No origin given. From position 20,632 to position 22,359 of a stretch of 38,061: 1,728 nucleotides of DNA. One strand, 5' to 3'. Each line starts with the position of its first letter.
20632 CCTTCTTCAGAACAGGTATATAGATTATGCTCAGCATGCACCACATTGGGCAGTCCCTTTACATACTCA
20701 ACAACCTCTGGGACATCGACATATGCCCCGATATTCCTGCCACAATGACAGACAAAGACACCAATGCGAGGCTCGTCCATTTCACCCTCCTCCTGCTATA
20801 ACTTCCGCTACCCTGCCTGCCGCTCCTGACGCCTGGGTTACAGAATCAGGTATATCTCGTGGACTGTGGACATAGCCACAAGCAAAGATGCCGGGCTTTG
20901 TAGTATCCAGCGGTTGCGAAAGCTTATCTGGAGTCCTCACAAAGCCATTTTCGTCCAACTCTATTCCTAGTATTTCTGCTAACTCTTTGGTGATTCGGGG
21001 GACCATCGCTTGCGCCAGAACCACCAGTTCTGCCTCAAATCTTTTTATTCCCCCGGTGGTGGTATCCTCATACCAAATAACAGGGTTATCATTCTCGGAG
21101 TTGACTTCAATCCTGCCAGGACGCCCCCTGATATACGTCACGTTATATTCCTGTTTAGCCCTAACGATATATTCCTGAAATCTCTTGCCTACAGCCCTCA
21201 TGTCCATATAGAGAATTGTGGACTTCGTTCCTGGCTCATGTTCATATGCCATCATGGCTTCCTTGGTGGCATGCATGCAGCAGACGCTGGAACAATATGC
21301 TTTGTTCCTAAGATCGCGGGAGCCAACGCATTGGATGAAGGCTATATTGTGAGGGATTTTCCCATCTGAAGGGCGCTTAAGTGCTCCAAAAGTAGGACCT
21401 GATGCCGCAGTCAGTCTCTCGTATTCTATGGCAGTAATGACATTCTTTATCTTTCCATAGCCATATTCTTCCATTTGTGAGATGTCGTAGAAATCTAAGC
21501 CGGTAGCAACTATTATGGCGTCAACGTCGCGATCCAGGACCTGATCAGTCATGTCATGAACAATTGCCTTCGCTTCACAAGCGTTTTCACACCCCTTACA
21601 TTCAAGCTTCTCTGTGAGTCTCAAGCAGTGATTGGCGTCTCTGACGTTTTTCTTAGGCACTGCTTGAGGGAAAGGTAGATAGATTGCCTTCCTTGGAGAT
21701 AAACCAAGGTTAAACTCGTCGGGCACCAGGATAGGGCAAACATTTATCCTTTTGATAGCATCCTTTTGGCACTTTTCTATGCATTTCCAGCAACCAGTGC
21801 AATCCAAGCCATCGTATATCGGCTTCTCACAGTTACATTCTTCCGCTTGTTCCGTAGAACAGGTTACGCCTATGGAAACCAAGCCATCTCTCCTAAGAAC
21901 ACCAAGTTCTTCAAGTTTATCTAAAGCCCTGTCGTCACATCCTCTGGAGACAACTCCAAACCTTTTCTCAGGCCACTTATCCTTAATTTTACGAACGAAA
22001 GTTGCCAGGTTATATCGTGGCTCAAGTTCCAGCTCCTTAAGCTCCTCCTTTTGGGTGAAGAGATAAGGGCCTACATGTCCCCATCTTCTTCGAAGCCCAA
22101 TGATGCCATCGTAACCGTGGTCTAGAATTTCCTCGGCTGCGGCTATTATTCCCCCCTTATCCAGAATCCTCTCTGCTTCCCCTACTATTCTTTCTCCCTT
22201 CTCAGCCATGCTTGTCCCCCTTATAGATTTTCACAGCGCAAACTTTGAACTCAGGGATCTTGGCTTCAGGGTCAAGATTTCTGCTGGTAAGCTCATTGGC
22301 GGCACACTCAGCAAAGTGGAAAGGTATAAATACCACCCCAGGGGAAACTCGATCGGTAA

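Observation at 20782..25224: Reciprocal HdrA / FlxB-type chimeras bracketing a cytoplasmic formate dehydrogenase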

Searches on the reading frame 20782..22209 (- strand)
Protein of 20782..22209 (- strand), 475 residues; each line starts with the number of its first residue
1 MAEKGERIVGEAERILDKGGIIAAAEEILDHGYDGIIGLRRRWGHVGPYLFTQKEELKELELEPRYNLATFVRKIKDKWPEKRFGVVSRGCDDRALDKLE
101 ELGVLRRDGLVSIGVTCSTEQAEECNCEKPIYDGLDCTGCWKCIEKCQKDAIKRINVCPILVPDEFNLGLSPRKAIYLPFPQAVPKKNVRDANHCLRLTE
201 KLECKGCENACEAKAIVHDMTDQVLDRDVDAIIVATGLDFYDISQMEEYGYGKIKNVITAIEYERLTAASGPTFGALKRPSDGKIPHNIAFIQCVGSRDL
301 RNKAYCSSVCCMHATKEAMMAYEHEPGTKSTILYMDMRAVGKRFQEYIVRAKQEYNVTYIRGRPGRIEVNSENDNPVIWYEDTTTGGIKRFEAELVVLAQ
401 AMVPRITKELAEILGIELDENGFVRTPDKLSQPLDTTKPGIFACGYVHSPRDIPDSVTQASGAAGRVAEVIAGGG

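Call 4: search_protein_families(library=pfam, proteins=[window:20782-22209:-], max_evalue=0.01)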
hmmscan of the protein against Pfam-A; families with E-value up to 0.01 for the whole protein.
window:20782-22209:- (475 aa): 2 families
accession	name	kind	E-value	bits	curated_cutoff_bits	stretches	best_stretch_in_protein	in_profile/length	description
PF07992.20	Pyr_redox_2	-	3.3e-06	27.2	26.1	1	337-462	178-289/291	Pyridine nucleotide-disulphide oxidoreductase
PF00037.32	Fer4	-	0.0047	17.1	21.1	1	133-153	4-24/24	4Fe-4S binding domain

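Call 6: search_protein_families(library=ncbifam, proteins=[window:20782-22209:-], max_evalue=0.001)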
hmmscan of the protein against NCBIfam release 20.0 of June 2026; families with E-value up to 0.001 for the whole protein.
window:20782-22209:- (475 aa): 4 families
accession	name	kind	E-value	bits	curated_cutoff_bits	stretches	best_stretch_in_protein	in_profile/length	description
NF040770.1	hetero_SS_HdrA2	exception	1.1e-96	324.7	1100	1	140-474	242-563/777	CoB-CoM heterodisulfide reductase HdrA2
NF041778.1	hetero_SS_HdrA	equivalog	8.3e-88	295.1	1400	1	156-473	256-572/771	ferredoxin:CoB-CoM heterodisulfide reductase subunit HdrA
NF041891.1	hdrA_Methbact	equivalog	2.5e-77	260.8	1300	1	155-474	247-559/762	ferredoxin:CoB-CoM heterodisulfide reductase subunit HdrA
NF004947.0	PRK06292.2-5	equivalog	2.3e-05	23.5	592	1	363-446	229-308/474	dihydrolipoyl dehydrogenase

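Call 21: find_homologous_proteins(query=window:20782-22209:-)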
Query window:20782-22209:- (475 aa): 4458 proteins with E <= 0.001 among 8000 candidates; the best 120 are listed.
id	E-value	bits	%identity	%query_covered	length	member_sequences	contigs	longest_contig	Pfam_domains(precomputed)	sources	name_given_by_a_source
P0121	0.0e+0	1052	95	100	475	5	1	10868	PF07992.21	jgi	-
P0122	2.2e-283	958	85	100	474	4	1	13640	PF07992.21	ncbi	-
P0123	4.9e-279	944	83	100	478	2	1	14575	PF07992.21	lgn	-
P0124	6.9e-279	944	83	100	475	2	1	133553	PF07992.21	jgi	-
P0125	1.1e-276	936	82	100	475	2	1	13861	PF07992.21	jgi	-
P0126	5.4e-276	934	82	97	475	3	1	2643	-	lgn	-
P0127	8.2e-274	927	81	97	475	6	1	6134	-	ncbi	-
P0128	6.7e-273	924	81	97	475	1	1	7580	PF07992.21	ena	-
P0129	5.1e-272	921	81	100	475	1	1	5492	-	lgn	-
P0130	3.3e-271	918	81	100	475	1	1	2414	PF07992.21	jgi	jgi:heterodisulfide reductase subunit A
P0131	3.7e-271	918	81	100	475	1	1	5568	PF07992.21,PF00037.33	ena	-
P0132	4.8e-271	918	82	99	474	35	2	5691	PF07992.21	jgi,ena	-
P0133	6.0e-271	917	81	97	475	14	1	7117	PF07992.21,PF00037.33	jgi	jgi:heterodisulfide reductase subunit A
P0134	1.5e-270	916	81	100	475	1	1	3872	PF07992.21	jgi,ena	jgi:heterodisulfide reductase subunit A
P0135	1.7e-270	916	81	100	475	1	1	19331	-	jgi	jgi:heterodisulfide reductase subunit A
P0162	4.8e-170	585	76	71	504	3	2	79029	PF13510.12,PF00111.33,PF07992.21,PF13484.12,PF12838.13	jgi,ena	-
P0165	1.1e-165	570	74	71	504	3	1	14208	PF14697.12,PF13510.12,PF00111.33,PF12838.13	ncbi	-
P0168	2.1e-159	550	72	71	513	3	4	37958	PF14697.12,PF13510.12,PF00111.33,PF12838.13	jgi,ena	-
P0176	2.2e-150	520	80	52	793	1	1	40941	PF01266.31,PF01593.31,PF13450.13,PF14691.12,PF07992.21,PF00070.34,PF13738.13,PF12831.14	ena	-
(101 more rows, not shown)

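Call 29: search_solved_structures(query=A1, max_evalue=0.01)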
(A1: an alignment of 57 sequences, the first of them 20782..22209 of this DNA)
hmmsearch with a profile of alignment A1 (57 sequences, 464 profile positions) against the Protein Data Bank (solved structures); distinct sequences matched with E-value up to 0.01: 17.
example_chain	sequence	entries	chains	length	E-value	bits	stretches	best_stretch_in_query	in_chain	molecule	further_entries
5odc_A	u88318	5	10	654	6.5e-143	480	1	21-462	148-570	Heterodisulfide reductase, subunit A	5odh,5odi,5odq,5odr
8rvv_A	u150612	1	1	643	1.1e-141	476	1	10-461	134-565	H(2):CoB-CoM heterodisulfide,ferredoxin reductase subunit A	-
8rvu_a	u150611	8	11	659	4.5e-141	473.9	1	10-461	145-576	H(2):CoB-CoM heterodisulfide,ferredoxin reductase subunit A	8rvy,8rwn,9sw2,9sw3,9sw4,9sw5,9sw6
9sfi_A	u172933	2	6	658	3.9e-139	467.5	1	17-461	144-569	CoB--CoM heterodisulfide reductase iron-sulfur subunit A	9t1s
7bkb_A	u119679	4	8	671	1.4e-117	396.5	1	17-459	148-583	CoB--CoM heterodisulfide reductase iron-sulfur subunit A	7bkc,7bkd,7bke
6tjr_A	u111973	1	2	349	1.4e-57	198.6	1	211-455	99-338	Fumarate reductase/succinate dehydrogenase flavoprotein domain protein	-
3f8p_A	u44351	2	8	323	1.2e-06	30.7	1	325-461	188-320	Thioredoxin reductase (TrxB-3)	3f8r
3f8d_A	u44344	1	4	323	1.2e-06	30.7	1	326-461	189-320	Thioredoxin reductase (TrxB-3)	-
7bkb_L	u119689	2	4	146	3.5e-05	25.9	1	104-150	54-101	Formylmethanofuran dehydrogenase, subunit G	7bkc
3cty_A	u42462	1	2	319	9.4e-05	24.5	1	331-446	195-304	Thioredoxin reductase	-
7z0s_F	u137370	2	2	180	0.00028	22.9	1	112-154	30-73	Formate hydrogenlyase subunit 6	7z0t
9sfi_U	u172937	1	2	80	0.00035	22.6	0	116-140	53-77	4Fe-4S binding protein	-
6tmf_d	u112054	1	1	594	0.0015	20.5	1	91-142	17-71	ATPase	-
7aaw_A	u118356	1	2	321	0.0021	20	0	334-456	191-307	Thioredoxin reductase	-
7zc6_B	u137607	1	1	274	0.0033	19.4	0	115-142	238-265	RnfB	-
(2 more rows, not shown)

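Call 40: predict_structure(alignment_id=A1)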
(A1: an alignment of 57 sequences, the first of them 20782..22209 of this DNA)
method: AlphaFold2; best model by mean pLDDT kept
length: 475 residues; sequences in the alignment: 57
mean_pLDDT: 76.5   pTM: 0.56
mean pLDDT of the five models: 76.5, 74.6, 73.2, 70.2, 68.8
residues with pLDDT >= 90: 129; 70-90: 208; 50-70: 78; < 50: 60
segments of 3 or more residues with pLDDT < 50: 1-15, 125-158, 179-187
pLDDT, mean of each block of 10 residues (from residue 1): 28 52 87 93 85 91 81 89 86 78 83 69 45 32 39 45 60 56 47 67 59 57 72 85 88 92 82 80 94 85 77 90 94 83 86 96 92 94 92 95 87 91 77 81 86 80 87 70
secondary structure, 60 per line:
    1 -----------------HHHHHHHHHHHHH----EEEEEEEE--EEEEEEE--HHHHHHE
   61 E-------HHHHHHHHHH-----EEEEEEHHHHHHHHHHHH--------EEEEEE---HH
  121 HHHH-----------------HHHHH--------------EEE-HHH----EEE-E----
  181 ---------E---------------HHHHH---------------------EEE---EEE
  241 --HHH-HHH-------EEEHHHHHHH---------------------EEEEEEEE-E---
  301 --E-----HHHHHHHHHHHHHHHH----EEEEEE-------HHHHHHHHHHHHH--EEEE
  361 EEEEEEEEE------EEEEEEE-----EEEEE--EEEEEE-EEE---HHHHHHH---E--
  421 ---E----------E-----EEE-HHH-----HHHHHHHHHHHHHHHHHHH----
elements in order: H18-30 E35-42 E45-51 H54-59 H69-78 E84-89 H90-101 E110-115 H119-124 H142-146 E161-163 E172-174 H206-210 E232-234 E238-240 E257-259 H260-266 E288-295 H309-324 E329-334 H342-354 E357-369 E376-382 E388-392 E395-400 E402-404 H408-414 E441-443 H453-471

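Call 46: fold_search(model_id=the predicted structure, library=pdb)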
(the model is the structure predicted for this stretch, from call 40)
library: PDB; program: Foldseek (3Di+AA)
matches with E <= 10: 1208; with E <= 0.001: 414
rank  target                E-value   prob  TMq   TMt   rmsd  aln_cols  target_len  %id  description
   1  8rwn_A                1.2e-32  1.00  0.60  0.67  22.6       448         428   33  CryoEM structure of the Hdr(ABC)2 subunits of the Elp-Hdr complex of Methanothermobacter marburgensis (released 2025-05-14)
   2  5odh_A                4.1e-32  1.00  0.60  0.45  22.7       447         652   35  Heterodisulfide reductase / [NiFe]-hydrogenase complex from Methanothermococcus thermolithotrophicus soaked with heter (released 2017-08-30)
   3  8rvy_A                7.9e-32  1.00  0.60  0.45  22.6       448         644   33  CryoEM structure of the Elp-Hdr complex of Methanothermobacter marburgensis state 1 (composite structure) (released 2025-05-14)
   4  8rvu_A                8.4e-32  1.00  0.61  0.45  22.7       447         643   34  CryoEM structure of the Elp-Hdr complex of Methanothermobacter marburgensis state 2 (composite structure) (released 2025-05-14)
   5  5odc_A                1.0e-31  1.00  0.60  0.44   2.6       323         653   45  Heterodisulfide reductase / [NiFe]-hydrogenase complex from Methanothermococcus thermolithotrophicus at 2.3 A resoluti (released 2017-08-30)
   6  8rvu_a                2.1e-31  1.00  0.60  0.67  22.7       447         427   34  CryoEM structure of the Elp-Hdr complex of Methanothermobacter marburgensis state 2 (composite structure) (released 2025-05-14)
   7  5odi_A                1.0e-30  1.00  0.61  0.45   2.6       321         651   44  Heterodisulfide reductase / [NiFe]-hydrogenase complex from Methanothermococcus thermolithotrophicus cocrystallized wi (released 2017-08-30)
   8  7bkb_A                1.6e-28  1.00  0.60  0.43  25.2       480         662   28  Formate dehydrogenase - heterodisulfide reductase - formylmethanofuran dehydrogenase complex from Methanospirillum hun (released 2021-09-29)
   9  7bke_A                2.3e-28  1.00  0.60  0.63  21.9       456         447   29  Formate dehydrogenase - heterodisulfide reductase - formylmethanofuran dehydrogenase complex from Methanospirillum hun (released 2021-09-29)
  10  7bkd_A                6.2e-27  1.00  0.60  0.44  21.8       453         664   30  Formate dehydrogenase - heterodisulfide reductase - formylmethanofuran dehydrogenase complex from Methanospirillum hun (released 2021-09-29)
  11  7bkd_a                4.3e-26  1.00  0.61  0.64  21.8       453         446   30  Formate dehydrogenase - heterodisulfide reductase - formylmethanofuran dehydrogenase complex from Methanospirillum hun (released 2021-09-29)
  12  6tjr_A                2.9e-20  1.00  0.47  0.64   2.3       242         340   29  Structure of HdrA-like subunit from Hyphomicrobium denitrificans (released 2020-08-19)
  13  5mjk_A                7.3e-11  1.00  0.27  0.38  10.7       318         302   19  Crystal Structure of Lactococcus lactis Thioredoxin Reductase (FO conformation) (released 2017-04-12)
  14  1ebd_A                8.7e-11  1.00  0.31  0.32   7.0       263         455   22  DIHYDROLIPOAMIDE DEHYDROGENASE COMPLEXED WITH THE BINDING DOMAIN OF THE DIHYDROLIPOAMIDE ACETYLASE (released 1996-07-11)
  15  5mh4                  8.7e-11  1.00  0.34  0.49  11.1       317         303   20  Crystal Structure of Lactococcus lactis Thioredoxin Reductase (FR conformation) (released 2017-04-12)
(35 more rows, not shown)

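Call 57: search_solved_structures(query=window:20782-22209:-, max_evalue=0.00001, show_alignments=1)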
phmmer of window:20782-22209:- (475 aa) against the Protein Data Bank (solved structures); distinct sequences matched with E-value up to 0.00001: 6.
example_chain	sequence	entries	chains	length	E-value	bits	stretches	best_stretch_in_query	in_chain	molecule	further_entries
9sfi_A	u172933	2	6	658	5.3e-78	266.2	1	136-470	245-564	CoB--CoM heterodisulfide reductase iron-sulfur subunit A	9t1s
5odc_A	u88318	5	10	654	8.3e-78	265.6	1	133-474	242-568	Heterodisulfide reductase, subunit A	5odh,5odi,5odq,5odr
8rvv_A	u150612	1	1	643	1.8e-77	264.5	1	133-469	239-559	H(2):CoB-CoM heterodisulfide,ferredoxin reductase subunit A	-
8rvu_a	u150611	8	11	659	1.9e-77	264.4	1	133-469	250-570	H(2):CoB-CoM heterodisulfide,ferredoxin reductase subunit A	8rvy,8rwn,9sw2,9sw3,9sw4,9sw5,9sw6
7bkb_A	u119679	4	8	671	1.8e-62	215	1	157-467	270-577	CoB--CoM heterodisulfide reductase iron-sulfur subunit A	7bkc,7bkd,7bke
6tjr_A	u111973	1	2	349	5.3e-31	111.2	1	228-465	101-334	Fumarate reductase/succinate dehydrogenase flavoprotein domain protein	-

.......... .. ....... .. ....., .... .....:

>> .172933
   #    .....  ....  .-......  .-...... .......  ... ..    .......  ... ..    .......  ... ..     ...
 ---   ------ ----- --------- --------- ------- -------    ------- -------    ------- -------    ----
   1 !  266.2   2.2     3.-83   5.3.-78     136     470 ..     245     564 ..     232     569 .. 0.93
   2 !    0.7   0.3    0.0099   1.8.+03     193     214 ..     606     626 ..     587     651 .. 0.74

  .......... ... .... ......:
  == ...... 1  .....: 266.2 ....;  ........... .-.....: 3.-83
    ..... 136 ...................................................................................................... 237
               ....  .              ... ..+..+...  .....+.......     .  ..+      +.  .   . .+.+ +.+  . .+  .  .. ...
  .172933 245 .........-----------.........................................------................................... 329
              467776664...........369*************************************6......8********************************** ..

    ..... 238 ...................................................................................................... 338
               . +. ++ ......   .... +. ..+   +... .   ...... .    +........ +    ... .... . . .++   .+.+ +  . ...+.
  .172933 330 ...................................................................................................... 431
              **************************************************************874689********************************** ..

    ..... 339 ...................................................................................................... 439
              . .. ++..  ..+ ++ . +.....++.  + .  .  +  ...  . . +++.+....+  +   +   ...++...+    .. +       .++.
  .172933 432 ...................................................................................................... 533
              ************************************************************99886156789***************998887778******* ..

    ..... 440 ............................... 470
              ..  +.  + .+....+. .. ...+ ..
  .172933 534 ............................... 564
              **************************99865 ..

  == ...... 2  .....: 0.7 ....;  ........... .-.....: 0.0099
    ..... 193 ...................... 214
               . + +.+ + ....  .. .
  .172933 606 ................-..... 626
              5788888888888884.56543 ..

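Call 59: find_encoding_contigs(protein=P0176, flank=7000, max_places=1)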
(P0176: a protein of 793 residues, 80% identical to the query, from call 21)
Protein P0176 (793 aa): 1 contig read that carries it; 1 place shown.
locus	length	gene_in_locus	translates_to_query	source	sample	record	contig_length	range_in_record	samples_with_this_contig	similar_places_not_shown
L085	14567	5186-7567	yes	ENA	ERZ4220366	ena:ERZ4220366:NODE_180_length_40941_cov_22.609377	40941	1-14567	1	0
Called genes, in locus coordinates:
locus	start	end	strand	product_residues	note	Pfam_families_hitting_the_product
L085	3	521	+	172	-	?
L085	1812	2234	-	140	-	-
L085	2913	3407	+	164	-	PF13484:Fer4_16 (faint), PF17179:Fer4_22 (faint), PF25160:LdpA_Fe-S-bd (faint), PF14697:Fer4_21, PF13187:Fer4_9, PF00037:Fer4, PF12837:Fer4_6 (weak), PF12838:Fer4_7 (weak), +2 more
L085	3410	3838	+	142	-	PF02662:FlpD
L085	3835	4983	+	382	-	PF13183:Fer4_8, PF13237:Fer4_10 (weak), PF13187:Fer4_9 (weak), PF13534:Fer4_17, PF02754:CCG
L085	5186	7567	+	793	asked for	PF14691:Fer4_20, PF01266:DAO (weak), PF01593:Amino_oxidase (faint), PF07992:Pyr_redox_2, PF12831:FAD_oxidored (faint), PF13450:NAD_binding_8, PF13738:Pyr_redox_3, PF00070:Pyr_redox (weak)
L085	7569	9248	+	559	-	PF00890:FAD_binding_2 (faint), PF01266:DAO (weak), PF03486:HI0933_like (faint), PF07992:Pyr_redox_2, PF12831:FAD_oxidored (weak), PF13450:NAD_binding_8 (weak), PF14697:Fer4_21 (weak), PF13187:Fer4_9 (weak), +2 more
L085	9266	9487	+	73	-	-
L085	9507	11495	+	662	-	PF00890:FAD_binding_2 (weak), PF01134:GIDA (weak), PF07992:Pyr_redox_2 (weak), PF12831:FAD_oxidored (weak), PF13450:NAD_binding_8 (weak), PF00037:Fer4 (weak), PF12797:Fer4_2 (weak), PF12838:Fer4_7 (weak), +5 more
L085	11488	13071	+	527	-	PF02662:FlpD, PF13183:Fer4_8, PF13187:Fer4_9 (weak), PF13534:Fer4_17 (weak), PF02754:CCG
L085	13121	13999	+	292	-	PF10418:DHODB_Fe-S_bind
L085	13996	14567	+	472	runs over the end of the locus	PF14691:Fer4_20, PF01262:AlaDh_PNT_C (faint), PF00070:Pyr_redox (faint), PF01266:DAO (faint), PF07992:Pyr_redox_2, PF13450:NAD_binding_8, PF13738:Pyr_redox_3 (faint)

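Call 60: find_encoding_contigs(protein=P0162, flank=7000, max_places=1)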
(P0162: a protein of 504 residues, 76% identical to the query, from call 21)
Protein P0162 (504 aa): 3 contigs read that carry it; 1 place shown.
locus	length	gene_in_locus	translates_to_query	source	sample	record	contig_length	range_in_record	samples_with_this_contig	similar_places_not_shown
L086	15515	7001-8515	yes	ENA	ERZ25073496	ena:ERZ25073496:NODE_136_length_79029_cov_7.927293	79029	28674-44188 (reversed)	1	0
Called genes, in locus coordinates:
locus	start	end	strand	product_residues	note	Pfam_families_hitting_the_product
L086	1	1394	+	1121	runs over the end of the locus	PF00890:FAD_binding_2 (weak), PF07992:Pyr_redox_2 (weak), PF12831:FAD_oxidored (weak), PF14691:Fer4_20, PF07992:Pyr_redox_2, PF13450:NAD_binding_8, PF14697:Fer4_21, PF00037:Fer4, +14 more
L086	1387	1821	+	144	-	PF02662:FlpD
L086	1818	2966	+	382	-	PF13183:Fer4_8, PF13534:Fer4_17, PF12838:Fer4_7 (weak), PF13187:Fer4_9, PF02754:CCG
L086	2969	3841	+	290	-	PF00070:Pyr_redox (faint), PF00890:FAD_binding_2 (weak), PF01134:GIDA (weak), PF07992:Pyr_redox_2 (weak), PF12831:FAD_oxidored, PF13450:NAD_binding_8 (weak), PF01257:2Fe-2S_thioredx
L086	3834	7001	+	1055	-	PF03486:HI0933_like (faint), PF01512:Complex1_51K, PF10531:SLBB (weak), PF10589:NADH_4Fe-4S, PF14691:Fer4_20, PF07992:Pyr_redox_2, PF13450:NAD_binding_8, PF13738:Pyr_redox_3 (weak), +6 more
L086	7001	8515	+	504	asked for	PF00111:Fer2, PF13510:Fer2_4, PF13484:Fer4_16 (faint), PF12838:Fer4_7, PF07992:Pyr_redox_2 (weak)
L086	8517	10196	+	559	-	PF00890:FAD_binding_2 (weak), PF01266:DAO (weak), PF07992:Pyr_redox_2, PF12831:FAD_oxidored (weak), PF13450:NAD_binding_8 (weak), PF14697:Fer4_21, PF12838:Fer4_7, PF13187:Fer4_9, +5 more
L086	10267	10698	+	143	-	PF02662:FlpD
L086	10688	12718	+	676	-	PF04879:Molybdop_Fe4S4, PF00384:Molybdopterin, PF01568:Molydop_binding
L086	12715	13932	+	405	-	PF04422:FrhB_FdhB_N, PF04432:FrhB_FdhB_C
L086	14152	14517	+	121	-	PF01022:HTH_5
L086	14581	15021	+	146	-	PF02662:FlpD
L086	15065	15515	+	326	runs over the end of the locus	PF01058:Oxidored_q6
